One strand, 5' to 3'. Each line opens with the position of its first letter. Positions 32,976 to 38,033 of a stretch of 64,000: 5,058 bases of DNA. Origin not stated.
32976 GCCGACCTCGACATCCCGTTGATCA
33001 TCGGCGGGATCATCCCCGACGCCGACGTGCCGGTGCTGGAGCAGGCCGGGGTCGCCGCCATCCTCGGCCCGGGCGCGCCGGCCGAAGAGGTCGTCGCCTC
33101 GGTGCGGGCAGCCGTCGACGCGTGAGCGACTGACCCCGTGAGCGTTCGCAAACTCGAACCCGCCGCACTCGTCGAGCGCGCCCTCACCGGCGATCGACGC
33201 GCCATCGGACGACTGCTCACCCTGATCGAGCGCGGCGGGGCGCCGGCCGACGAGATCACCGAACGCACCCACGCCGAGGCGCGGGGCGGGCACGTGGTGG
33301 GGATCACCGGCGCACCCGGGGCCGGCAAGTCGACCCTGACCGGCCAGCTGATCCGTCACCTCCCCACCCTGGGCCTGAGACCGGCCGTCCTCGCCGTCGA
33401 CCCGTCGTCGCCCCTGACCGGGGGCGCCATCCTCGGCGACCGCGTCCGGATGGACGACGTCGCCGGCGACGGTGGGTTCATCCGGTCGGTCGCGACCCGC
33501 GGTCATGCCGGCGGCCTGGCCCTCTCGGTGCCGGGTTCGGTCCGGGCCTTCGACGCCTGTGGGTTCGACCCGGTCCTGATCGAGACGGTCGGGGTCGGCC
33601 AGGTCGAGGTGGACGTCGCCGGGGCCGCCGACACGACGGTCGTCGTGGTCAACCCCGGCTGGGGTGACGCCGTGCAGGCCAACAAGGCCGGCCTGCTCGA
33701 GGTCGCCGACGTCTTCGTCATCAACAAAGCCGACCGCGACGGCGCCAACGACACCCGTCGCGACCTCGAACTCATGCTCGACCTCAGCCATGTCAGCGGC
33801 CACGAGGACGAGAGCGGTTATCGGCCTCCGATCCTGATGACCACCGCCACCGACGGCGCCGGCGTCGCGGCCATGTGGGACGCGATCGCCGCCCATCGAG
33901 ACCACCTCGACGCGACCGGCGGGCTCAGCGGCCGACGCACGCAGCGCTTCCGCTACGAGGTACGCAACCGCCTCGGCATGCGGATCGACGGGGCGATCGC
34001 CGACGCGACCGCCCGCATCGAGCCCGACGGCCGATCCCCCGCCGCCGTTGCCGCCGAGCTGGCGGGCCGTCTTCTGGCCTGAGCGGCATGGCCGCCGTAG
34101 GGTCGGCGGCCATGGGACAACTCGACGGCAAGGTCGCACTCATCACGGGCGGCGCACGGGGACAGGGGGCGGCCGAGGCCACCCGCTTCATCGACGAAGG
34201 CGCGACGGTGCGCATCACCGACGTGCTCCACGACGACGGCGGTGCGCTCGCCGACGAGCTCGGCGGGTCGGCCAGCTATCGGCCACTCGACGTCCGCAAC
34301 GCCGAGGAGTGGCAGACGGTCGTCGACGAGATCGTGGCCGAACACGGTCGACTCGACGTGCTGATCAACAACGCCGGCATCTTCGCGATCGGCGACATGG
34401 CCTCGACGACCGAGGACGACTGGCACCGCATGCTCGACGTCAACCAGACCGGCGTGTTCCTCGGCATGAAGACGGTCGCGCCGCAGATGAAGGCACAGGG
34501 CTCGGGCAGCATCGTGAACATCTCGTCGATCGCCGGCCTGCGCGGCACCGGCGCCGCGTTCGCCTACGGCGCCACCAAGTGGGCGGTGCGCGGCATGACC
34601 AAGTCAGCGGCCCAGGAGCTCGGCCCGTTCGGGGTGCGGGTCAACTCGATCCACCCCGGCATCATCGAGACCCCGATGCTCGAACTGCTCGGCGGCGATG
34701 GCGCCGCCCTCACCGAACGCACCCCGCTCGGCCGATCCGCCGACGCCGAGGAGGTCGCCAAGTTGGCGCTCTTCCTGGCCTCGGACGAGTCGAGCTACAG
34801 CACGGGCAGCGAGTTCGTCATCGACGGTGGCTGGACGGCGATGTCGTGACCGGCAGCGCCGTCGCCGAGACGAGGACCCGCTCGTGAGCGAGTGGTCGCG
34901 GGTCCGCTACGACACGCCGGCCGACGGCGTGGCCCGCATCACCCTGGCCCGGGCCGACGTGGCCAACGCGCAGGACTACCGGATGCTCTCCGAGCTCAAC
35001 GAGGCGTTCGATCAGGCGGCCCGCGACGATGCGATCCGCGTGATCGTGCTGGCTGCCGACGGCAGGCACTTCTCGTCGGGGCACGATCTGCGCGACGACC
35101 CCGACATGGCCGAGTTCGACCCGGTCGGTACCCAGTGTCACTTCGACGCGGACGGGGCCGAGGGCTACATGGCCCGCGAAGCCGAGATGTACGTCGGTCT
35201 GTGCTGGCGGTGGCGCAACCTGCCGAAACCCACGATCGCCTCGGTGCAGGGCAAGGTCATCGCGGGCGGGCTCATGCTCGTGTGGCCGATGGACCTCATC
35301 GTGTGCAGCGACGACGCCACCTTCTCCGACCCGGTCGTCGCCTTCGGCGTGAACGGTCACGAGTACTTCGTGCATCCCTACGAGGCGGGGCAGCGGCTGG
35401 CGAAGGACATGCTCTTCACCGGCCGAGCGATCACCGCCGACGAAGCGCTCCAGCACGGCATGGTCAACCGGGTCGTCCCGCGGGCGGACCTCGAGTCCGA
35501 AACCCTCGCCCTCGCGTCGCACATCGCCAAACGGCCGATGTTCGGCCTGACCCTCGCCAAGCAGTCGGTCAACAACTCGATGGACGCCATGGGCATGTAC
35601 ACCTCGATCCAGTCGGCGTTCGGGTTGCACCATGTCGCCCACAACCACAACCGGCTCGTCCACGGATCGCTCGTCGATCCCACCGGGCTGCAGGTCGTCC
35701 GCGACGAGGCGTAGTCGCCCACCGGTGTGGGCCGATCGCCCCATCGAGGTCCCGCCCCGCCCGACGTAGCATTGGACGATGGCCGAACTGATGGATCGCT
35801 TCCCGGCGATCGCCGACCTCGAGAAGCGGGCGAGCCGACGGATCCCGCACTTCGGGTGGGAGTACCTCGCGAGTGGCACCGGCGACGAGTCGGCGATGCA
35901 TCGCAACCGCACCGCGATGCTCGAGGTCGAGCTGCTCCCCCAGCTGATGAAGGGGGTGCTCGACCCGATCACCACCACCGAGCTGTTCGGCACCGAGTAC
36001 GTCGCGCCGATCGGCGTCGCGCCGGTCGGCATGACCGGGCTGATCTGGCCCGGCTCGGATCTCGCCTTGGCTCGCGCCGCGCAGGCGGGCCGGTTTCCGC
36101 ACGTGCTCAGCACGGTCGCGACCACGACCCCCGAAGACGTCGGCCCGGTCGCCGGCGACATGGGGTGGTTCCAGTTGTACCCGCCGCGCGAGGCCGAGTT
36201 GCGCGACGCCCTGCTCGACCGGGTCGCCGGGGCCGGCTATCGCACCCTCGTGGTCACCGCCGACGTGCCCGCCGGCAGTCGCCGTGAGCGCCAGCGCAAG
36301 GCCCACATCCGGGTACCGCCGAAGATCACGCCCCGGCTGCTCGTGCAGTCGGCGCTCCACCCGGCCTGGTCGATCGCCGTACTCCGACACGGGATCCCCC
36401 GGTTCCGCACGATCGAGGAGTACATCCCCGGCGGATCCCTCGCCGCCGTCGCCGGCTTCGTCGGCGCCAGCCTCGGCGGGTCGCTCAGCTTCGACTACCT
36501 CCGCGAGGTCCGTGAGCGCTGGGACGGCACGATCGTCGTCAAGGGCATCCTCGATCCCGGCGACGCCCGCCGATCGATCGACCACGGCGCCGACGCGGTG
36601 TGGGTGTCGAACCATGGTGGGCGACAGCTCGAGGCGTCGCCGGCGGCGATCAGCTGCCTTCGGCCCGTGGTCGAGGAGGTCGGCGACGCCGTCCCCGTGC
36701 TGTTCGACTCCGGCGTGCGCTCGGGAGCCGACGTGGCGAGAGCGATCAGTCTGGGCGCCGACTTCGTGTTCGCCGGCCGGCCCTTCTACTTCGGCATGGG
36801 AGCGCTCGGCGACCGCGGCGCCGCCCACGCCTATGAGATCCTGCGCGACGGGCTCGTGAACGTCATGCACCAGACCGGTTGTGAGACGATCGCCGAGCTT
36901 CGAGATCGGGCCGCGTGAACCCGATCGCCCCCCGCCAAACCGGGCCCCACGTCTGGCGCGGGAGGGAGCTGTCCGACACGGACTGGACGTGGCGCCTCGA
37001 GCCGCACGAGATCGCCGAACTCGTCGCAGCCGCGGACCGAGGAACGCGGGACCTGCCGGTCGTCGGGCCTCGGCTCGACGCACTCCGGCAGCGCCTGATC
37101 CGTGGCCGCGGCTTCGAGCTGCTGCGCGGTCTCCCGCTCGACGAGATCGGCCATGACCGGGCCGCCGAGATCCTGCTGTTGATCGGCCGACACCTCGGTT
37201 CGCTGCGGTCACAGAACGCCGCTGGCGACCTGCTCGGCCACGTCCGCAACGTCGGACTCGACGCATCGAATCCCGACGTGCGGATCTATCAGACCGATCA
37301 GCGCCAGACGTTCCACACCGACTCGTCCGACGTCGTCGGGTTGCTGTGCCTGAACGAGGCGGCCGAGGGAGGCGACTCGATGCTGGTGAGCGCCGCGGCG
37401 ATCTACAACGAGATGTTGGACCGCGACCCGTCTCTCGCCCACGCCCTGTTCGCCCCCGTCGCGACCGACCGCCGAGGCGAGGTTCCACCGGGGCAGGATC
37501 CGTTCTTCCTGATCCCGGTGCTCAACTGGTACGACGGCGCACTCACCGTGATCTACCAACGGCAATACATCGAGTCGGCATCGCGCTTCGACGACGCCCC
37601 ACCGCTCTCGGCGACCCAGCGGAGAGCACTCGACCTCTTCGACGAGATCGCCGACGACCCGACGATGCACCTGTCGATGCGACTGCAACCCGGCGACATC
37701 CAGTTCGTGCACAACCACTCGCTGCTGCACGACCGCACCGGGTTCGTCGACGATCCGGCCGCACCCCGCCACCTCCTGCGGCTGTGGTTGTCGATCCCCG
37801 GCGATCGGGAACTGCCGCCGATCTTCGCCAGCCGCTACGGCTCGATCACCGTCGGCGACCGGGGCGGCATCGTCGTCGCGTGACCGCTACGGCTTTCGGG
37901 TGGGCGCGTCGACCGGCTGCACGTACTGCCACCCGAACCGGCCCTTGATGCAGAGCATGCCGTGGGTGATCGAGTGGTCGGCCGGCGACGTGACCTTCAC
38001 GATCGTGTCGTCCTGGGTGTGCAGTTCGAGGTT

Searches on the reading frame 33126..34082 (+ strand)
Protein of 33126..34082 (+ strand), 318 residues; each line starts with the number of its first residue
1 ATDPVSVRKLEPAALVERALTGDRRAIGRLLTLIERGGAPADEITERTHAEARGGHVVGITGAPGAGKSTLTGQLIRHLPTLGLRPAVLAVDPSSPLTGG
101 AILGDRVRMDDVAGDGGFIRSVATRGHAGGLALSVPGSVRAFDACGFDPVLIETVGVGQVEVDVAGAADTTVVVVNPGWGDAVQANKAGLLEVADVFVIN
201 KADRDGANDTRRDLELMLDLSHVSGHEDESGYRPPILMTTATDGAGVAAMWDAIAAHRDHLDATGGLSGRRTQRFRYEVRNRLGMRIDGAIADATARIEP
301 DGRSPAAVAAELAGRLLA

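Call 44: search_protein_families(library=pfam, proteins=[window:33126-34082:+], max_evalue=0.00001)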
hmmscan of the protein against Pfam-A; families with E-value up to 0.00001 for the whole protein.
window:33126-34082:+ (318 aa): 1 family
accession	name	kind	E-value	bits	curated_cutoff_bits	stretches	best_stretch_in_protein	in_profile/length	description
PF03308.22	MeaB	-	2.5e-78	263.3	23.1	1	28-281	2-258/273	Methylmalonyl Co-A mutase-associated GTPase MeaB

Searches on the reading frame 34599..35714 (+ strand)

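Call 44: search_protein_families(library=pfam, proteins=[window:34599-35714:+], max_evalue=0.00001)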
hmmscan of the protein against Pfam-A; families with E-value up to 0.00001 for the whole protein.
window:34599-35714:+ (371 aa): 2 families
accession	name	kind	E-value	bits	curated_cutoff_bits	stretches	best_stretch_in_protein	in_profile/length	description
PF00378.25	ECH_1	-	5.7e-39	134.4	27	1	109-347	4-227/251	Enoyl-CoA hydratase/isomerase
PF16113.10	ECH_2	-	3.6e-16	60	27.2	1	112-312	2-192/335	Enoyl-CoA hydratase/isomerase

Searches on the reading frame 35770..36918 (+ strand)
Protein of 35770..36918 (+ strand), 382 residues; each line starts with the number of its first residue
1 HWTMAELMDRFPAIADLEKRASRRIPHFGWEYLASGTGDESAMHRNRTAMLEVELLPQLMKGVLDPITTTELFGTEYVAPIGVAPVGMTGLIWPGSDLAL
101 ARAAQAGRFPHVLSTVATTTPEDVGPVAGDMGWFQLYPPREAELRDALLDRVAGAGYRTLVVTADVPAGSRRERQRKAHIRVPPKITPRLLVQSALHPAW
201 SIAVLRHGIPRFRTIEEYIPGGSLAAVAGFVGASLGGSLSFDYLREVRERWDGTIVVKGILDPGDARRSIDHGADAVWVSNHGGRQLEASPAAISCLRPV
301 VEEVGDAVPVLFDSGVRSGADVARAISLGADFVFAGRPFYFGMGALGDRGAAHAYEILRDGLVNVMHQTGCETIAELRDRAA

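Call 44: search_protein_families(library=pfam, proteins=[window:35770-36918:+], max_evalue=0.00001)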
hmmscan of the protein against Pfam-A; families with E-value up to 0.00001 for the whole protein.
window:35770-36918:+ (382 aa): 1 family
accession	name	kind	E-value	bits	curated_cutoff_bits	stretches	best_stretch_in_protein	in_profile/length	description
PF01070.24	FMN_dh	-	7e-116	387.5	24.9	1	21-379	1-345/350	FMN-dependent dehydrogenase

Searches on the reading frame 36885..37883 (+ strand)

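Call 44: search_protein_families(library=pfam, proteins=[window:36885-37883:+], max_evalue=0.00001)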
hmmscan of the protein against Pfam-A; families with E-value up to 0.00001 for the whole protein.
window:36885-37883:+ (332 aa): 1 family
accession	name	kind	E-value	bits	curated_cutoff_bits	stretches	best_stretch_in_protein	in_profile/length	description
PF02668.22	TauD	-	3.8e-36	125.8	27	1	54-301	13-267/267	Taurine catabolism dioxygenase TauD, TfdA family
